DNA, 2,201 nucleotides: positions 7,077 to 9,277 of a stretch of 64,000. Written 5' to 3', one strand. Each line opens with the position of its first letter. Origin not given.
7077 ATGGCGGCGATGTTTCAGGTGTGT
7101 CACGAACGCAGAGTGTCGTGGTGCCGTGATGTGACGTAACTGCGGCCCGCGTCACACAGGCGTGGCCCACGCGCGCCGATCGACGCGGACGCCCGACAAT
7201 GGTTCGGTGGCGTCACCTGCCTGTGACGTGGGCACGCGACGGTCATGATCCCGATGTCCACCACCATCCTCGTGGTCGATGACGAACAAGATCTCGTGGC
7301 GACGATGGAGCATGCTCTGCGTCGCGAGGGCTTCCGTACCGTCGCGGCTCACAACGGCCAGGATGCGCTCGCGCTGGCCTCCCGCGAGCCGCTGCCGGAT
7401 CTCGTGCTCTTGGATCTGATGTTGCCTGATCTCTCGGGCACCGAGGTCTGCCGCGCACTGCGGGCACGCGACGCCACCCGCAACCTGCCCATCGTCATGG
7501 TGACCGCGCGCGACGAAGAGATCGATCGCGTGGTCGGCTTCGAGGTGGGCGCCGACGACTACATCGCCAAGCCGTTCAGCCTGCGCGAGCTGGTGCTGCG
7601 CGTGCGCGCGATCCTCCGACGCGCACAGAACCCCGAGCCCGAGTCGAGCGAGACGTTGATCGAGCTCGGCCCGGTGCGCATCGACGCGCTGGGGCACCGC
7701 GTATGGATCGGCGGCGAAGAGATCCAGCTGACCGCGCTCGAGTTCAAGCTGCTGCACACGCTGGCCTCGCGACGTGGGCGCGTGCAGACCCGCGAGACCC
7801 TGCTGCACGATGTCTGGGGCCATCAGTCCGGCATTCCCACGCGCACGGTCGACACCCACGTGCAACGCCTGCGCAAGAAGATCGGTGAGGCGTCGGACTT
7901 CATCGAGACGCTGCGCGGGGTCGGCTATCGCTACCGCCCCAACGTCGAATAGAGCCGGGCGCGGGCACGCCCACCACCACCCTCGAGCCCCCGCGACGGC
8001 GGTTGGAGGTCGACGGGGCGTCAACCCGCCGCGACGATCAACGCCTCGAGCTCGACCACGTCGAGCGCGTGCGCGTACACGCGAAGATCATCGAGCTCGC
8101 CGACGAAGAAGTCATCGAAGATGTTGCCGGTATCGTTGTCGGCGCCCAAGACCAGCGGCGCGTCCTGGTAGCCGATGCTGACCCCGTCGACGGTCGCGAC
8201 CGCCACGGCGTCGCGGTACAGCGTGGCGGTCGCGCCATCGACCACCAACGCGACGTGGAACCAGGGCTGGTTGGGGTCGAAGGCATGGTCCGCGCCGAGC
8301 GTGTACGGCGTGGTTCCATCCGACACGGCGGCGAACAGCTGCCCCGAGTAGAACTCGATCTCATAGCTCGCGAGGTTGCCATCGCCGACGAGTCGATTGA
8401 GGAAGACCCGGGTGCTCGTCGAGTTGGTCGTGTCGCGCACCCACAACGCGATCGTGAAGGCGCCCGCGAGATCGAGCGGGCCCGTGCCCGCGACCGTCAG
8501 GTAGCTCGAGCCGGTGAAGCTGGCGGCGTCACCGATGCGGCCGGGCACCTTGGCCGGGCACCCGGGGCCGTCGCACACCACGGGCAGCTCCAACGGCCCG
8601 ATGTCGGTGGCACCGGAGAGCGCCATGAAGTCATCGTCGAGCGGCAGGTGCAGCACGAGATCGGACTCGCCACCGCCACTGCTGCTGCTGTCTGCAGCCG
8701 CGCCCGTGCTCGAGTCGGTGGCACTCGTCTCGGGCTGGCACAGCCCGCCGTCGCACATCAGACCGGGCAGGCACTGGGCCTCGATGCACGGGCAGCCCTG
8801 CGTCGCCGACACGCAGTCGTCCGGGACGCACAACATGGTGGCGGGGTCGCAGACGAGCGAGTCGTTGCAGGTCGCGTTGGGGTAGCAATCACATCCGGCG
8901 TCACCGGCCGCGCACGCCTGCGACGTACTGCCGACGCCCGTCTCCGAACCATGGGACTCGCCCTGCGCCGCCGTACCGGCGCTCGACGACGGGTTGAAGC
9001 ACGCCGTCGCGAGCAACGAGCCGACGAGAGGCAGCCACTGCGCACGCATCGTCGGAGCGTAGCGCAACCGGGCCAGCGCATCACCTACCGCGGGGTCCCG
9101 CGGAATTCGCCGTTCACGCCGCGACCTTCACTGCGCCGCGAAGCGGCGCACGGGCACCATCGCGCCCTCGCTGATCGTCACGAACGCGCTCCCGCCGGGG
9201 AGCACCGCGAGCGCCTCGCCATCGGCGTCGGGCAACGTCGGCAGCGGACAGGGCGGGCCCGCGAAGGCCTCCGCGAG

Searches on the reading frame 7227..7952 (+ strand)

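Call 10: search_protein_families(library=pfam, proteins=[window:7227-7952:+], max_evalue=0.001)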
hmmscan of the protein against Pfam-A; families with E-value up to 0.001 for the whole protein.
window:7227-7952:+ (241 aa): 2 families
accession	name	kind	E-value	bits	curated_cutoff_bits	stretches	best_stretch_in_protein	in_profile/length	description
PF00072.30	Response_reg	-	1.4e-28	99.7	30.2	1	14-126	1-110/111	Response regulator receiver domain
PF00486.34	Trans_reg_C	-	2.1e-25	89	26.2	1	163-235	1-76/77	Transcriptional regulatory protein, C terminal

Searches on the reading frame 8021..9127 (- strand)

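Call 10: search_protein_families(library=pfam, proteins=[window:8021-9127:-], max_evalue=0.001)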
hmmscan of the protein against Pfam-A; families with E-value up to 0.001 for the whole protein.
window:8021-9127:- (368 aa): 1 family
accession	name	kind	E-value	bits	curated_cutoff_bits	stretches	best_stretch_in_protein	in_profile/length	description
PF13385.13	Laminin_G_3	-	1.8e-23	83.8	27.6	1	205-357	2-147/151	Concanavalin A-like lectin/glucanases superfamily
